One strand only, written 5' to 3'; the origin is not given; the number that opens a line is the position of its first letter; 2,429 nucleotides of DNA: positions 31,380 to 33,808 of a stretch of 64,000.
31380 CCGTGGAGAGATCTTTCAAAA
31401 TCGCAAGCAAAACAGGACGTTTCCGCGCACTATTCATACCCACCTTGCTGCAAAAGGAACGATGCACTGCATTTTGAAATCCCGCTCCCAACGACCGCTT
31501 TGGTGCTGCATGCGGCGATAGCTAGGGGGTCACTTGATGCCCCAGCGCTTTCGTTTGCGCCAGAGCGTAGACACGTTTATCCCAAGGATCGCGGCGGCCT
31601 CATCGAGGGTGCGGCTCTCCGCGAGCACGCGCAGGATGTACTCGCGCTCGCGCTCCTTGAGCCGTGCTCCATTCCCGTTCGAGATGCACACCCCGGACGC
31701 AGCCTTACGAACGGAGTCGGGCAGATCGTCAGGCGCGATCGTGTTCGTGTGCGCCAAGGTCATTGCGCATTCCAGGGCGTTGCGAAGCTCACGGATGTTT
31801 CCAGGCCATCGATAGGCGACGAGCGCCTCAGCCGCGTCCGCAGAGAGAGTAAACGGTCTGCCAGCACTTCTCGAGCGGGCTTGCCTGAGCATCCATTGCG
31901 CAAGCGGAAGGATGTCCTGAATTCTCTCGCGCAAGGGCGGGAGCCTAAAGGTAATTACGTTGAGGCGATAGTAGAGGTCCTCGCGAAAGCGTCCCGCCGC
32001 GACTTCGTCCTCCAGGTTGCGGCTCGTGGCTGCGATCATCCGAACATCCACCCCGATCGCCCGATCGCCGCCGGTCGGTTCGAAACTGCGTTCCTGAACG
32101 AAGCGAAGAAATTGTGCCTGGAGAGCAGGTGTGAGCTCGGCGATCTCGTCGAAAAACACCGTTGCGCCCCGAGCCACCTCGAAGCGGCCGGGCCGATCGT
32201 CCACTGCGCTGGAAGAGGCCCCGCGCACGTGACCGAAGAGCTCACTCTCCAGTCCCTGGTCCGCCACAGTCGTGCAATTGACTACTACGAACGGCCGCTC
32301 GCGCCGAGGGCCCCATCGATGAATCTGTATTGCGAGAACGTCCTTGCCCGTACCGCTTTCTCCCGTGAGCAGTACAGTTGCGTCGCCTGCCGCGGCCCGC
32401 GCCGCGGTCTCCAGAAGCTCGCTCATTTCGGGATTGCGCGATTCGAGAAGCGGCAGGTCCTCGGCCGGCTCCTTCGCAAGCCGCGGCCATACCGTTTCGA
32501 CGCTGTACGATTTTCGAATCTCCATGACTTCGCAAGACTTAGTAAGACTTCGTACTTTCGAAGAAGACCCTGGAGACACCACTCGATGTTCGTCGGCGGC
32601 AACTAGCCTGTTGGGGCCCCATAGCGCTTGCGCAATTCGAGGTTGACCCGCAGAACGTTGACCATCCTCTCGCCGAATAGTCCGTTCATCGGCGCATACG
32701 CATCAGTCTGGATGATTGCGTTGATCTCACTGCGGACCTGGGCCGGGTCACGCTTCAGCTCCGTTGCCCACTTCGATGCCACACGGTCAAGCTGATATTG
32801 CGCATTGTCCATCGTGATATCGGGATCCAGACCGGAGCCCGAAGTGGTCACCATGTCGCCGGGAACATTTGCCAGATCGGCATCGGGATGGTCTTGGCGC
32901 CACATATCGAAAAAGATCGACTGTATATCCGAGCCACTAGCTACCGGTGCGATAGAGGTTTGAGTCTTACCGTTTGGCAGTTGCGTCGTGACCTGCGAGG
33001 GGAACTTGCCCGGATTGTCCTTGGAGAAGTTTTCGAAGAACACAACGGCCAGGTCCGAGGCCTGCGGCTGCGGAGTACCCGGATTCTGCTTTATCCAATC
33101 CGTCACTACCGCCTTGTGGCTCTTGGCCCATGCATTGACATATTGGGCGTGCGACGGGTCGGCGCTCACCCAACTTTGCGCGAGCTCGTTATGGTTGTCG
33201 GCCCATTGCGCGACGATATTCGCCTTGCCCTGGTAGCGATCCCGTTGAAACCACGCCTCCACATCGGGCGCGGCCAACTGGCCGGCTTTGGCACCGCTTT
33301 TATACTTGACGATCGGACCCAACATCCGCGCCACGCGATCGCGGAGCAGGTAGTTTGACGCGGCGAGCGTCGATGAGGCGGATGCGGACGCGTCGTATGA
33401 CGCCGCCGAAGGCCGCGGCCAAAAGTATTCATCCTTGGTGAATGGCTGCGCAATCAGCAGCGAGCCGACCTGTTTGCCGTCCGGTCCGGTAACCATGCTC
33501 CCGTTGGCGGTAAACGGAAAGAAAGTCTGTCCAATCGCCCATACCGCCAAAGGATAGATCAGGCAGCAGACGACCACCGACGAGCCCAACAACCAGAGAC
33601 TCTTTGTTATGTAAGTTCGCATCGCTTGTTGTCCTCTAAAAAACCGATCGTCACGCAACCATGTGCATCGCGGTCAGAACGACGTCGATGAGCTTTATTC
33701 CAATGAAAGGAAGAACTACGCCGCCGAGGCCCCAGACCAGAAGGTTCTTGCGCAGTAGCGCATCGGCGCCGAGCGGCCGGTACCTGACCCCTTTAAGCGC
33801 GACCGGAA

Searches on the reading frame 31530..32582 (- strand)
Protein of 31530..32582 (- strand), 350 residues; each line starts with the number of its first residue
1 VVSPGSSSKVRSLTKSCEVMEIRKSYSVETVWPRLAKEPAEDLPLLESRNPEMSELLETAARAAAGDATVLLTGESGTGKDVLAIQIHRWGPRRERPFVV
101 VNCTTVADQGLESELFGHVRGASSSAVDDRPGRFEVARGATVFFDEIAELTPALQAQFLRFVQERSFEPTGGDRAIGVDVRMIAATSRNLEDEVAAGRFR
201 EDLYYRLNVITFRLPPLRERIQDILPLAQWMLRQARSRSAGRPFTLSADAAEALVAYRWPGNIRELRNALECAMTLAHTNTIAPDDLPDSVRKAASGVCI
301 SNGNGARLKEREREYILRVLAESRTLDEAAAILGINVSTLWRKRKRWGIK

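Call 7: search_protein_families(library=pfam, proteins=[window:31530-32582:-], max_evalue=0.01)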
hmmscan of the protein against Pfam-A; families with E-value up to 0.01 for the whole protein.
window:31530-32582:- (350 aa): 11 families
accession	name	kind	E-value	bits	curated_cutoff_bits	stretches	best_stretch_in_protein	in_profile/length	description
PF00158.32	Sigma54_activat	-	6.8e-57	192.3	20.2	1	48-211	3-166/168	Sigma-54 interaction domain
PF25601.1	AAA_lid_14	-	8.6e-22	77.2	27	1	218-295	1-78/87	AAA+ ATPase lid domain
PF14532.12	Sigma54_activ_2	-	3.4e-17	63.4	25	1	51-217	5-138/138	Sigma-54 interaction domain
PF02954.25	HTH_8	-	1.2e-08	35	22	1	308-347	2-42/42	Bacterial regulatory protein, Fis family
PF07728.20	AAA_5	-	3.6e-06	27.5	22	1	70-186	2-121/139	AAA domain (dynein-related subfamily)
PF13384.12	HTH_23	-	0.00016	21.8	24.6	1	308-347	2-41/50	Homeodomain-like domain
PF13191.12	AAA_16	-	0.0005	21.1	32.6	1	49-156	5-114/167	AAA ATPase domain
PF00004.35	AAA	-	0.00061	20.7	21.2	1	70-203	1-127/131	ATPase family associated with various cellular activities (AAA)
PF04545.22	Sigma70_r4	-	0.0033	17.3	24.1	1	306-339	3-36/50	Sigma-70, region 4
PF01078.27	Mg_chelatase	-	0.0034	17.2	20.3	0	63-92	18-47/207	Magnesium chelatase, subunit ChlI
PF08281.18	Sigma70_r4_2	-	0.0042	17.1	25.7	1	306-346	9-49/54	Sigma-70, region 4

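Call 12: find_related_loci(query=window:31530-32582:-, collection=genome_contigs, flank=10000)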
Query window:31530-32582:- (350 aa) in genome_contigs; peptide patterns used: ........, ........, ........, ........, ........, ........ (x = any residue, [..] = any of these).
167 stretches matched a pattern; 68 encode a relative of the query (tblastn E <= 1e-3); 67 distinct loci.
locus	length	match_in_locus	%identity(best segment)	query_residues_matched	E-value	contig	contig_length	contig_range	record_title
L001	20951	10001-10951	62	34-350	1e-121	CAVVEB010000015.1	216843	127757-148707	MAG: uncultured delta proteobacterium isolate MFD02248.bin.2.125 genome assembly, contig: contig_68664, whole genome sho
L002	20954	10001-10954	63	34-349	1e-119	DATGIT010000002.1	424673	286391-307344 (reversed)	MAG TPA_asm: Candidatus Binataceae bacterium isolate SMAG_U9814 k141_315178, whole genome shotgun sequence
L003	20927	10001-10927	64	41-348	1e-117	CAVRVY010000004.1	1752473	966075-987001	MAG: uncultured delta proteobacterium isolate MFD05512.bin.2.52 genome assembly, contig: contig_7000, whole genome shotg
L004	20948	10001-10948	62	34-348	2e-117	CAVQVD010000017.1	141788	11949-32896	MAG: uncultured delta proteobacterium isolate MFD10064.bin.1.75 genome assembly, contig: contig_42695, whole genome shot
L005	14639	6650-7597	63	34-349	6e-117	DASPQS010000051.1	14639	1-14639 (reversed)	MAG TPA_asm: Candidatus Binataceae bacterium isolate SMAG_U12205 k141_1693123, whole genome shotgun sequence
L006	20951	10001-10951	62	34-349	3e-115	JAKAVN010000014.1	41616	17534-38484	MAG: Deltaproteobacteria bacterium isolate YP4.bin102 NODE_1268_length_41616_cov_1.987611, whole genome shotgun sequence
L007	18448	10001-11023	88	10-350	0e+0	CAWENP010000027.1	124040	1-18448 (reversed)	MAG: uncultured delta proteobacterium isolate MFD02248.bin.1.176 genome assembly, contig: contig_70880, whole genome sho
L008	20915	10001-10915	43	52-347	3e-73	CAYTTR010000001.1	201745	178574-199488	MAG TPA_asm: uncultured Eubacteriales bacterium isolate SRP141376_co1_376 genome assembly, contig: NODE_97_length_201745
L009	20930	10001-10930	42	49-349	2e-72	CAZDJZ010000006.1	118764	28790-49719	MAG TPA_asm: uncultured Eubacteriales bacterium isolate SRP141376_co1_358 genome assembly, contig: NODE_369_length_11876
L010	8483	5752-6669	43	53-349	7e-72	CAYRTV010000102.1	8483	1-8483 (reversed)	MAG TPA_asm: uncultured Eubacteriales bacterium isolate binchicken_co8_188 genome assembly, contig: NODE_16313_length_84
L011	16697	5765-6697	40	48-349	4e-71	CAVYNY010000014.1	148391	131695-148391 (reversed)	MAG: uncultured delta proteobacterium isolate MFD05684.bin.2.75 genome assembly, contig: contig_40580, whole genome shot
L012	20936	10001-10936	50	41-350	1e-77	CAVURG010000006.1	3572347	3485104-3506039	MAG: uncultured delta proteobacterium isolate MFD01299.bin.2.36 genome assembly, contig: contig_3968, whole genome shotg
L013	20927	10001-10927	39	48-347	3e-68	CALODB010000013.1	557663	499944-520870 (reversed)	MAG: uncultured Desulfovibrionaceae bacterium isolate LOGT_bin.0219 genome assembly, contig: contig_19908, whole genome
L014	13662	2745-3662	41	49-345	1e-67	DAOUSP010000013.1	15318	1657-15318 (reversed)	MAG TPA_asm: Candidatus Aminicenantes bacterium isolate CSMAG_549 CSMAG_549_k127_774424_length_15318_cov_22.0000, whole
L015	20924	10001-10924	40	49-347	1e-66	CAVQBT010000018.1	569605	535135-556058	MAG: uncultured delta proteobacterium isolate MFD02923.bin.2.3 genome assembly, contig: contig_2633, whole genome shotgu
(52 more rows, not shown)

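Call 18: search_protein_families(library=pfam, proteins=[L001:1637-2041:+, L001:6676-7842:+, L001:7839-9623:+, L001:9623-10954:+, L001:6049-6651:+, L001:11643-12785:-], max_evalue=0.001)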
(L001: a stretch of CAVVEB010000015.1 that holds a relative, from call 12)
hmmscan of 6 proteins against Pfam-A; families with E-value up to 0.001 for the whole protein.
L001:1637-2041:+ (134 aa): 0 families

L001:6676-7842:+ (388 aa): 2 families
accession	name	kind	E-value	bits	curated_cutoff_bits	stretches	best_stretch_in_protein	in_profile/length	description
PF02702.23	KdpD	-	6.1e-95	317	26.1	1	21-227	2-208/210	Osmosensitive K+ channel His kinase sensor domain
PF00582.32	Usp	-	1.7e-09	38.8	24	1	251-371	2-134/141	Universal stress protein family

L001:7839-9623:+ (594 aa): 7 families
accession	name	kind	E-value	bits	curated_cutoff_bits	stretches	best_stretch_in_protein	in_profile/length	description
PF02518.31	HATPase_c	-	5.2e-27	94.9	26.4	1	480-590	1-109/111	Histidine kinase-, DNA gyrase B-, and HSP90-like ATPase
PF00512.31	HisKA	-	1.7e-17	63.6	26.9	1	368-432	1-63/66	His Kinase A (phospho-acceptor) domain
PF08448.16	PAS_4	-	1.6e-12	48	23.1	1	255-362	2-108/110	PAS fold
PF00989.32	PAS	-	2.4e-11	44.1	22.6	1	250-359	3-113/113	PAS fold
PF00672.30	HAMP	-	2.2e-06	28.3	25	1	182-233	1-52/53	HAMP domain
PF13426.13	PAS_9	-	2.9e-06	27.9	27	1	259-360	2-102/103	PAS domain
PF13188.13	PAS_8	-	0.00031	21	21.8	0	250-307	3-61/65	PAS domain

L001:9623-10954:+ (443 aa): 13 families
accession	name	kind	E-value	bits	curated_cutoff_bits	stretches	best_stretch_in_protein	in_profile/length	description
PF00158.32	Sigma54_activat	-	4e-66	222.3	20.2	1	141-305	3-167/168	Sigma-54 interaction domain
PF00072.30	Response_reg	-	4.8e-28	98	30.2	1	5-113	2-110/111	Response regulator receiver domain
PF25601.1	AAA_lid_14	-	1.5e-22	79.7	27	1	311-387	1-77/87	AAA+ ATPase lid domain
PF14532.12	Sigma54_activ_2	-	9e-20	71.8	25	1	142-310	3-138/138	Sigma-54 interaction domain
PF07728.20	AAA_5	-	8.3e-10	39.3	22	1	163-281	2-123/139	AAA domain (dynein-related subfamily)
PF02954.25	HTH_8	-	2.2e-08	34.1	22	1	400-440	1-42/42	Bacterial regulatory protein, Fis family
PF07724.20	AAA_2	-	3.1e-05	24.5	27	1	160-287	3-131/166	AAA domain (Cdc48 subfamily)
PF00004.35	AAA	-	7.6e-05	23.6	21.2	1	163-281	1-110/131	ATPase family associated with various cellular activities (AAA)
PF01078.27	Mg_chelatase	-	0.00014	21.7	20.3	0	218-249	93-124/207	Magnesium chelatase, subunit ChlI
PF20030.5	bpMoxR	-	0.0002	20.9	27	1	155-310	26-174/205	MoxR domain in the MoxR-vWA-beta-propeller ternary systems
PF00493.29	MCM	-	0.00061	19.4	23.3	0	159-280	56-172/224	MCM P-loop domain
PF13401.12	AAA_22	-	0.00064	20.5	27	0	162-200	7-45/130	AAA domain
PF18024.7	HTH_50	-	0.00092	19.3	27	0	401-442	8-49/50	Helix-turn-helix domain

L001:6049-6651:+ (200 aa): 1 family
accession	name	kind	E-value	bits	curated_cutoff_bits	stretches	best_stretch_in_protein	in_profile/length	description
PF02669.20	KdpC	-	2.6e-76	255.9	24.1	1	6-188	3-182/182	K+-transporting ATPase, c chain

L001:11643-12785:- (380 aa): 2 families
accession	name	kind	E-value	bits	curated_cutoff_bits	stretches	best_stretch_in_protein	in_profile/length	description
PF13520.12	AA_permease_2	-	1.5e-09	37.7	27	1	39-302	4-220/427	Amino acid permease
PF00324.27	AA_permease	-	9.8e-08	31.5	24.6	1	72-302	27-226/470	Amino acid permease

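Call 59: find_homologous_proteins(query=window:31533-32525:-, max_evalue=1e-60)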
Query seq(331 aa) (331 aa): 5825 proteins with E <= 1e-60 among 8000 candidates; the best 120 are listed.
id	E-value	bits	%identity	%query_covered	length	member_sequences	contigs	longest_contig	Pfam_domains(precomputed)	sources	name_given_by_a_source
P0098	6.3e-212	721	99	100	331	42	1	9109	PF00158.33,PF25601.2,PF02954.26,PF14532.13,PF07728.21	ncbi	ncbi:MAG: sigma 54-interacting transcriptional regulator [Candidatus Binataceae bacterium]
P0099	8.2e-186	635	89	100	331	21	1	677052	PF00158.33,PF25601.2,PF02954.26,PF14532.13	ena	-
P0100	7.0e-185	632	87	100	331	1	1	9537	PF00158.33,PF25601.2,PF02954.26,PF00004.36,PF14532.13,PF07728.21,PF01078.28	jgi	jgi:NtrC-family two-component system response regulator AlgB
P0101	1.1e-184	631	88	100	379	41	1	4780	PF00158.33,PF25601.2,PF02954.26,PF14532.13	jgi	jgi:NtrC-family two-component system response regulator AlgB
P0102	8.2e-160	550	77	100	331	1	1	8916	PF00158.33,PF25601.2,PF02954.26,PF14532.13,PF07728.21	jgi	jgi:NtrC-family two-component system response regulator AlgB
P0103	8.3e-138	477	69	100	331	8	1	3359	PF00158.33,PF25601.2,PF02954.26,PF13401.13,PF14532.13,PF13191.13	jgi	jgi:two-component system, NtrC family, response regulator AlgB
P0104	1.5e-132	460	66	100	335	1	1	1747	PF00158.33,PF25601.2,PF02954.26,PF14532.13,PF07728.21,PF13191.13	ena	-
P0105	3.7e-132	459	65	100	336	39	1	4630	PF00158.33,PF25601.2,PF02954.26,PF00004.36,PF14532.13,PF07728.21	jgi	jgi:NtrC-family two-component system response regulator AlgB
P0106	3.9e-131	455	66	100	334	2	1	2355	PF00158.33,PF25601.2,PF02954.26,PF14532.13,PF07728.21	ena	-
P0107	1.0e-130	454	66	100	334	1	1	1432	PF00158.33,PF25601.2,PF02954.26,PF14532.13,PF07728.21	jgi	jgi:transcriptional regulator with PAS, ATPase and Fis domain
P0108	6.6e-129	448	64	100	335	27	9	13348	PF00158.33,PF25601.2,PF02954.26,PF14532.13,PF07728.21,PF13191.13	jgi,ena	jgi:NtrC-family two-component system response regulator AlgB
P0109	5.9e-127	442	63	100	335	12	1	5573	PF00158.33,PF25601.2,PF02954.26,PF14532.13,PF07728.21,PF13191.13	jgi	-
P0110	1.0e-126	441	67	92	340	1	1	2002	PF00158.33,PF25601.2,PF02954.26,PF14532.13,PF07728.21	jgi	jgi:two-component system, NtrC family, response regulator AlgB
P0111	2.2e-126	440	63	100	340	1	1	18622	PF00158.33,PF25601.2,PF02954.26,PF14532.13,PF07728.21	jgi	jgi:two-component system, NtrC family, response regulator AlgB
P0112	5.0e-126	439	64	100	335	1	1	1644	PF00158.33,PF25601.2,PF02954.26,PF14532.13,PF07728.21,PF13191.13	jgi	-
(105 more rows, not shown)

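Call 65: find_related_loci(query=A4, collection=genome_contigs, flank=9000)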
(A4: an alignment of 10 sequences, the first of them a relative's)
Query A4 (443 aa) in genome_contigs; peptide patterns used: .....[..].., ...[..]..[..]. (x = any residue, [..] = any of these).
600 stretches matched a pattern (row limit reached: there are more); 588 encode a relative of the query (tblastn E <= 1e-3); the best 80 are kept; 80 distinct loci.
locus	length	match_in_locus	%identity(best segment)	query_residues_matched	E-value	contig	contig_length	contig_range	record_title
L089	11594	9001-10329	76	1-443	0e+0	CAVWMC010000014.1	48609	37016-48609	MAG: uncultured delta proteobacterium isolate MFD04463.bin.1.288 genome assembly, contig: contig_63807, whole genome sho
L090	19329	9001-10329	75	1-443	0e+0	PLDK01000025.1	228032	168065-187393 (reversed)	MAG: Deltaproteobacteria bacterium isolate palsa_1114 73.20111000_P2D.7_contig_521, whole genome shotgun sequence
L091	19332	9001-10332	76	1-443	0e+0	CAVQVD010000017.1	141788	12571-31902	MAG: uncultured delta proteobacterium isolate MFD10064.bin.1.75 genome assembly, contig: contig_42695, whole genome shot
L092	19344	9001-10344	72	1-443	0e+0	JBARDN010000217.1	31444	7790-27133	MAG: Candidatus Binataceae bacterium isolate MFD06347_ilm_asm_bin10 k127_24660, whole genome shotgun sequence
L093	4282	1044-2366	73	1-443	0e+0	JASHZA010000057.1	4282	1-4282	MAG: Candidatus Binataceae bacterium isolate JOPF297 JOPF_AWAY_contig_235945, whole genome shotgun sequence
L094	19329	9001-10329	68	1-443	0e+0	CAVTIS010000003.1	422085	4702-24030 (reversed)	MAG: uncultured delta proteobacterium isolate MFD05705.bin.1.131 genome assembly, contig: contig_27063, whole genome sho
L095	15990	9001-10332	66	1-443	0e+0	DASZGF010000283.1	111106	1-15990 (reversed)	MAG TPA_asm: Candidatus Binataceae bacterium isolate SMAG_U6541 k141_4999170, whole genome shotgun sequence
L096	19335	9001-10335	66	1-443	0e+0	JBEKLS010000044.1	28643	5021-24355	MAG: Candidatus Binatus sp. isolate SPRUCE 376 SPRUCE_376_44, whole genome shotgun sequence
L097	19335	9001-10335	67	1-443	0e+0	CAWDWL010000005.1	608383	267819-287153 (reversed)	MAG: uncultured proteobacterium isolate MFD05705.bin.1.215 genome assembly, contig: contig_18540, whole genome shotgun s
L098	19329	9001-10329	68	1-443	0e+0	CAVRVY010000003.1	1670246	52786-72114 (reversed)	MAG: uncultured delta proteobacterium isolate MFD05512.bin.2.52 genome assembly, contig: contig_2892, whole genome shotg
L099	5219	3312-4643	63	1-443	0e+0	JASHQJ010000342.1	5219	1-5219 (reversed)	MAG: Candidatus Binataceae bacterium isolate JOPF072 JOPF_AWAY_contig_929097, whole genome shotgun sequence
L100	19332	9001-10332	61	1-443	2e-178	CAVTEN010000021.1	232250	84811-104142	MAG: uncultured delta proteobacterium isolate MFD00964.bin.2.270 genome assembly, contig: contig_29804, whole genome sho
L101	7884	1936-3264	58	1-443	2e-159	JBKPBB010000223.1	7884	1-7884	MAG: Thermodesulfobacteriota bacterium isolate GB_EKS_MAG_00090 GB_EKS_000000786987, whole genome shotgun sequence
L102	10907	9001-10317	51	4-440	3e-132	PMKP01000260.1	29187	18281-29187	MAG: Myxococcales bacterium isolate fen_1123 73.20120600_E1D.81_contig_6492, whole genome shotgun sequence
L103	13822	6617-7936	49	3-440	4e-128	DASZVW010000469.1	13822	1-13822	MAG TPA_asm: Polyangia bacterium isolate SMAG_U6141 k141_65874, whole genome shotgun sequence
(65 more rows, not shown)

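Call 75: search_protein_families(library=ncbifam, proteins=[window:31530-32525:-], max_evalue=0.01)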
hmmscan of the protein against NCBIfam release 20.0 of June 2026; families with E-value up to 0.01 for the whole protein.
window:31530-32525:- (331 aa): 26 families (the best 25 are shown)
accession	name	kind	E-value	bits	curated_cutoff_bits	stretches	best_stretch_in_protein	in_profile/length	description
TIGR01817.1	nifA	equivalog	1.6e-90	304.4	528.85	1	29-283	200-453/534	nif-specific transcriptional activator NifA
NF038308.1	RNA_repair_RtcR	equivalog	4.9e-88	296.3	650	1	27-311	182-493/530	RNA repair transcriptional activator RtcR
TIGR02915.1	PEP_resp_reg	equivalog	9.7e-81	271.9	502.6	1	28-331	142-445/445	PEP-CTERM-box response regulator transcription factor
NF003451.0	PRK05022.1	equivalog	7.5e-79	265.8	476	1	31-330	196-510/512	nitric oxide reductase transcriptional regulator NorR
NF050807.1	TransRegFlbDCaul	equivalog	8.4e-78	262.2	750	1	27-326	120-436/454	sigma-54-dependent transcriptional regulator FlbD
NF008469.0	PRK11361.1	equivalog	1.5e-77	261.3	714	1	30-330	148-456/461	acetoacetate metabolism transcriptional regulator AtoC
TIGR01818.1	ntrC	equivalog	1.3e-74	251.7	558.6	1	24-301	133-411/463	nitrogen regulation protein NR(I)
NF041552.1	TF_PrdR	equivalog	4.1e-74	249.9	795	1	30-327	272-575/577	sigma-54 dependent transcriptional regulator PrdR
NF008085.0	PRK10820.1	equivalog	4e-72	243.5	576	1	30-295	209-476/520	transcriptional regulator TyrR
NF007689.0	PRK10365.1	equivalog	5.3e-72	243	760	1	30-325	144-439/441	sigma-54-dependent response regulator transcription factor ZraR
NF011695.0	PRK15115.1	equivalog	7.6e-71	239.2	763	1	29-318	139-426/445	two-component system response regulator GlrR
NF041946.1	LuxO_transreg_Vib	equivalog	2.1e-69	234.5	800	1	33-277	141-385/463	quorum-sensing sigma-54 dependent transcriptional regulator LuxO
TIGR02329.1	propionate_PrpR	equivalog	3.3e-68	230.6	499.2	1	30-325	217-524/526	propionate catabolism operon regulatory protein PrpR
NF011953.0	PRK15424.1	equivalog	1.3e-65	222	703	1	26-326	220-532/538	propionate catabolism operon regulatory protein PrpR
NF049963.1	RespRegFlgRCampy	domain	8.5e-65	219.3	750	1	30-328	139-427/429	fla regulon two-component system response regulator FlgR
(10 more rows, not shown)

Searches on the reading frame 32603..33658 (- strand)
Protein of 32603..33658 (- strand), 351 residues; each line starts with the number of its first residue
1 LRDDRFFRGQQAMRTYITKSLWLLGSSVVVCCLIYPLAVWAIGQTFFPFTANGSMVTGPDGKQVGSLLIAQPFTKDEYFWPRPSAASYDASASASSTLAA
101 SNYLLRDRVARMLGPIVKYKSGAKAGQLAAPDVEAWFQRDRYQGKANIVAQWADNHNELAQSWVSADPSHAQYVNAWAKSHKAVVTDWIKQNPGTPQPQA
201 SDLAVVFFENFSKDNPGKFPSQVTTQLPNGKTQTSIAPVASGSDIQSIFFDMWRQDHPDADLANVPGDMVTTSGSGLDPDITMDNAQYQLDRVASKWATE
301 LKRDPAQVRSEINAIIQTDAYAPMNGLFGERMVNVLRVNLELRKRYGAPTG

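Call 7: search_protein_families(library=pfam, proteins=[window:32603-33658:-], max_evalue=0.01)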
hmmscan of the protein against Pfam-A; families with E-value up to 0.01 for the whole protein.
window:32603-33658:- (351 aa): 1 family
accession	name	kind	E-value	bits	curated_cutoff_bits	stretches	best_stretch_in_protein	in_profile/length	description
PF02669.20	KdpC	-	3.4e-51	174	24.1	2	18-116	2-99/182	K+-transporting ATPase, c chain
